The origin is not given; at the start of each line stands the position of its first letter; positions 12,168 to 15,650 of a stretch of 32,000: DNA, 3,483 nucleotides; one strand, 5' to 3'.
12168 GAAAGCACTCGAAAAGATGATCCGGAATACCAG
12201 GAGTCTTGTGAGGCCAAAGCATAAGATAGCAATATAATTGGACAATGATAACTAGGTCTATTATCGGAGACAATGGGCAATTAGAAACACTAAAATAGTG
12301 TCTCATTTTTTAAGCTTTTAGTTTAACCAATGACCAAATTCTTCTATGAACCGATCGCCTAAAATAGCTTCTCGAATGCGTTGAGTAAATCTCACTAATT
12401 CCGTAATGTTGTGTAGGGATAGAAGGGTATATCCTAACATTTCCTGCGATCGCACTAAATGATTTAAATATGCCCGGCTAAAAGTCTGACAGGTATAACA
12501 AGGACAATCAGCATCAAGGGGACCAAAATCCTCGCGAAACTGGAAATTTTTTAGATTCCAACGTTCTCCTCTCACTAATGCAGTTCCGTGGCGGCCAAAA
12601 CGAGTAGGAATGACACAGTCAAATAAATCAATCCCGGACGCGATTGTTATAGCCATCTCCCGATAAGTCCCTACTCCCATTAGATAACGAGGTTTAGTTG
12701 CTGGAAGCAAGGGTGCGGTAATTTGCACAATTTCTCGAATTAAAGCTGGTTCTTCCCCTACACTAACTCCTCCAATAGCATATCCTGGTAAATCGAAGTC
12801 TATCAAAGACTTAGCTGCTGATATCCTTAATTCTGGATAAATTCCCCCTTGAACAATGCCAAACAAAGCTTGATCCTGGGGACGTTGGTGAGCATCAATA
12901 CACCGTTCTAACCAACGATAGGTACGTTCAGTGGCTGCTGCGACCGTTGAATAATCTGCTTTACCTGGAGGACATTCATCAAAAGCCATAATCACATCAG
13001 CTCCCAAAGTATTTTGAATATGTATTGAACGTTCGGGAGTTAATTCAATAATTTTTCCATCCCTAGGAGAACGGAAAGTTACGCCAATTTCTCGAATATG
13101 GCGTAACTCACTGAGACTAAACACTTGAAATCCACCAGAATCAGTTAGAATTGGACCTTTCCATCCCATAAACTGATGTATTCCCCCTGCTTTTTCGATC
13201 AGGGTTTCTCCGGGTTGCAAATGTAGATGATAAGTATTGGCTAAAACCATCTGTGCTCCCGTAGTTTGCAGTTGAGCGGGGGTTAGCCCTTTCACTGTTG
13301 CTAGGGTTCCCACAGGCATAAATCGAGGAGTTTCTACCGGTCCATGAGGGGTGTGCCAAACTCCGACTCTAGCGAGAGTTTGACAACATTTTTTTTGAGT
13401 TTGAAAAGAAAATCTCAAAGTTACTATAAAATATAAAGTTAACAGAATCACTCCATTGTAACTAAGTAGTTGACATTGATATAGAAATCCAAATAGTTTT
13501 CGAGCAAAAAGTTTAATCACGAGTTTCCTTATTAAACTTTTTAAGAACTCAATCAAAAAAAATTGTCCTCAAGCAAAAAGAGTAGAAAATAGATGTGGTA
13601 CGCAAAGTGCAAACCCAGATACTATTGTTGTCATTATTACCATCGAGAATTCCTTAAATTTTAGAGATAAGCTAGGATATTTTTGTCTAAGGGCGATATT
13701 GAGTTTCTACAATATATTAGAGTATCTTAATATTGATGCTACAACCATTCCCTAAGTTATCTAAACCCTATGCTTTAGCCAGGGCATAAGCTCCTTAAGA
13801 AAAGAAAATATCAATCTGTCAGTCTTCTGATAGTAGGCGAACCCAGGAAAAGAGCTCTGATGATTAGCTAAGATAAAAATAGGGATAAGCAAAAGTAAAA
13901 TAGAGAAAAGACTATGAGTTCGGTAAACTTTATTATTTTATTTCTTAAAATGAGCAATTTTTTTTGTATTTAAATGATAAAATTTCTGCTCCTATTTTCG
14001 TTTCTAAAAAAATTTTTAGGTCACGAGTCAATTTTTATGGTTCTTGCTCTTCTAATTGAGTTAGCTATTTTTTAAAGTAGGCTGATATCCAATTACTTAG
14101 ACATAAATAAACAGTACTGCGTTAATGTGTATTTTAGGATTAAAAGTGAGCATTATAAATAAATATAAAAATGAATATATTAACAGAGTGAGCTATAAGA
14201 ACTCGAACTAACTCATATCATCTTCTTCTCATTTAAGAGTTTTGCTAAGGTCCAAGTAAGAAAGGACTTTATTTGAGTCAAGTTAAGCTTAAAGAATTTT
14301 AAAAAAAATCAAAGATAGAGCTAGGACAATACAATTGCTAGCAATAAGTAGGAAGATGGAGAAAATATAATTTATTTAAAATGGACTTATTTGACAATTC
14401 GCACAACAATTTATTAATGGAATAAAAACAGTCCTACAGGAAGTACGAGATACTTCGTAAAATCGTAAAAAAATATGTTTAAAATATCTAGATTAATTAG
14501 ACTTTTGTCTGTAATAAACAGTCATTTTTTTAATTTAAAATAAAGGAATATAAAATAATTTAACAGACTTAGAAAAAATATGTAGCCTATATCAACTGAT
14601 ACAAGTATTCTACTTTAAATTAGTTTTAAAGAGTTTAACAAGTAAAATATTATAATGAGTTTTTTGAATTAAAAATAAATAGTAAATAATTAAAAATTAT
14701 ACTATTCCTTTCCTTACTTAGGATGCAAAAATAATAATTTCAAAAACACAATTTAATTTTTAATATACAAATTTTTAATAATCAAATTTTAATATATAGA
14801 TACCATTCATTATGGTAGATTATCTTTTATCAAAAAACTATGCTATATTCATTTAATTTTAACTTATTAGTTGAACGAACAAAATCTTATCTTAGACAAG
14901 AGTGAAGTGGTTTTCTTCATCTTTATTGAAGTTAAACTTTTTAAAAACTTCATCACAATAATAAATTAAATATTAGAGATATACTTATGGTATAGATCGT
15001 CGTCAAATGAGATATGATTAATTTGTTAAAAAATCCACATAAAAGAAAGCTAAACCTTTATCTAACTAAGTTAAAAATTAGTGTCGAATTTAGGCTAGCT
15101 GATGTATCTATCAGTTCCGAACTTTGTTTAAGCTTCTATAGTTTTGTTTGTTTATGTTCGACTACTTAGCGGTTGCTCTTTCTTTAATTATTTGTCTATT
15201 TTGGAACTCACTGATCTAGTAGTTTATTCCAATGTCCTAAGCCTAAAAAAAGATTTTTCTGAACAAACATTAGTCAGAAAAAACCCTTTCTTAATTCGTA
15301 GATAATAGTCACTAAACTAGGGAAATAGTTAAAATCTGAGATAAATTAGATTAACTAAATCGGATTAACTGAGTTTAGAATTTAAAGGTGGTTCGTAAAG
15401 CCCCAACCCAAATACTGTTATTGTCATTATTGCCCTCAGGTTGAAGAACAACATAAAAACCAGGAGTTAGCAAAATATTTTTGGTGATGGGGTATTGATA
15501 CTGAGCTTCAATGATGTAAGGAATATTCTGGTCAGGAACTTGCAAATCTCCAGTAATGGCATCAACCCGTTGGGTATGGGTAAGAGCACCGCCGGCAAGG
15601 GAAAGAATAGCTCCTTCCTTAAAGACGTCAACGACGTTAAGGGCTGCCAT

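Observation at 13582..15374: A 1.8-kb AT-rich intergenic tract is the full-length corpse of a tandem porin paralogue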

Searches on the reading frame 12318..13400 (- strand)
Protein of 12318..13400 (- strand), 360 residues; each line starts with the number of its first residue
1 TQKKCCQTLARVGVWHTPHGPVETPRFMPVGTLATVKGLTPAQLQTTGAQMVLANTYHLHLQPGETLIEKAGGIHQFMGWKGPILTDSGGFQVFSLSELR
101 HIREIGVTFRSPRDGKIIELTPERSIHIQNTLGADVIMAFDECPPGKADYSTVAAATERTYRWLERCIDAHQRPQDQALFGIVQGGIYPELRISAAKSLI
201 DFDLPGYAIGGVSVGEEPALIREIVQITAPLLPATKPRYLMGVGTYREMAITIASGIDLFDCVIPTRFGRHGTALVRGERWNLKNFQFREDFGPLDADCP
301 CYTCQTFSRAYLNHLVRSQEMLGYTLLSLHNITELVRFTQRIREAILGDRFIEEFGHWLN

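Call 5: find_related_loci(query=window:12318-13400:-, collection=genome_contigs, flank=10000)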
Query window:12318-13400:- (360 aa) in genome_contigs; peptide patterns used: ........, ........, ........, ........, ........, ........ (x = any residue, [..] = any of these).
600 stretches matched a pattern (row limit reached: there are more); 561 encode a relative of the query (tblastn E <= 1e-3); the best 80 are kept; 80 distinct loci.
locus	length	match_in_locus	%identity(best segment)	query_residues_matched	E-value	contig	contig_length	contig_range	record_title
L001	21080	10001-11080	93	1-360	0e+0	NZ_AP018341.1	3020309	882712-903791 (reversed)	Cyanobacterium endosymbiont of Rhopalodia gibberula isolate cyanobacterium endosymbiont of Rhopalodia gibberula isolate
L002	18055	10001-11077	83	2-360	0e+0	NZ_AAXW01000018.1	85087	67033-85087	Crocosphaera chwakensis CCY0110 1101676644606, whole genome shotgun sequence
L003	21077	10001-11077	83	2-360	0e+0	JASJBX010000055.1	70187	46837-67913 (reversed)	MAG: Crocosphaera sp. isolate MO_133.B10 MO_133.c_727, whole genome shotgun sequence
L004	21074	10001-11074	84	2-359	0e+0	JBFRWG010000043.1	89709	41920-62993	MAG: Crocosphaera sp. isolate 06_in_wi_poop_bin.3 06InWiPooB3_c_000000571647, whole genome shotgun sequence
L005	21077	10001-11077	84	2-360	0e+0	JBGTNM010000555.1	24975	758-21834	MAG: Microcystaceae cyanobacterium isolate JTS-RE388 k141_9357045, whole genome shotgun sequence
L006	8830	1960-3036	84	2-360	0e+0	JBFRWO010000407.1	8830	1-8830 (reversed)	MAG: Crocosphaera sp. isolate 03_out_wi_sediment_bin.9 03outWiSedB9_c_000002531046, whole genome shotgun sequence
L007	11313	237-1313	81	2-360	0e+0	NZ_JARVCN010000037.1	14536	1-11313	Crocosphaera sp. Alani8 cyanothece_000000000037, whole genome shotgun sequence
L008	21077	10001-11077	83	2-360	0e+0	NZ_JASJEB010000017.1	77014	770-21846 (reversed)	MAG: Crocosphaera sp. isolate MO_202.B2 MO_202.c_41, whole genome shotgun sequence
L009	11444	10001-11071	81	4-360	0e+0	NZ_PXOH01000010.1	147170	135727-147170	Aphanothece hegewaldii CCALA 016 NODE_34_length_147170_cov_69.125_ID_74883, whole genome shotgun sequence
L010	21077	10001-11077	83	2-360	0e+0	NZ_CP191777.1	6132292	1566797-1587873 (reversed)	Crocosphaera watsonii WH 8501 chromosome, complete genome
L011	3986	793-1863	80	4-360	0e+0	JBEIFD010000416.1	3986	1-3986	MAG: Merismopediaceae cyanobacterium isolate Sample-102-S2-bin-139 Sample_102_S2-bin_139-k141_698056, whole genome shotg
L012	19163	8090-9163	78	2-359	0e+0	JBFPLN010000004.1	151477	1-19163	MAG: Candidatus Atelocyanobacterium thalassae isolate UCYN-A4 c_000000183544, whole genome shotgun sequence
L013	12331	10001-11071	79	4-360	0e+0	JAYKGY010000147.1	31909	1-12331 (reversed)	MAG: Snowella sp. isolate 1321072 NODE_64526247, whole genome shotgun sequence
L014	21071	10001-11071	79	4-360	0e+0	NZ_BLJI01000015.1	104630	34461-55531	Chroococcus sp. FPU101 sequence015, whole genome shotgun sequence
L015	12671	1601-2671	78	4-360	0e+0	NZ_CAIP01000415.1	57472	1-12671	Microcystis sp. T1-4, whole genome shotgun sequence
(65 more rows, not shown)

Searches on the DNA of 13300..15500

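Call 33: search_rna_families(source=window, start=13300, end=15500, threshold=evalue, max_evalue=1)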
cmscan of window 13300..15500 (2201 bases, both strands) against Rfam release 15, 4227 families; matches with E-value up to 1: 1.
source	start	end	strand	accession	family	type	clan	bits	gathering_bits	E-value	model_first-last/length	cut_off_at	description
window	14883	14960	-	RF01283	snoU30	Gene; snRNA; snoRNA; CD-box;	CL00052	21.8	45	0.74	1-86/86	no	Small nucleolar RNA U30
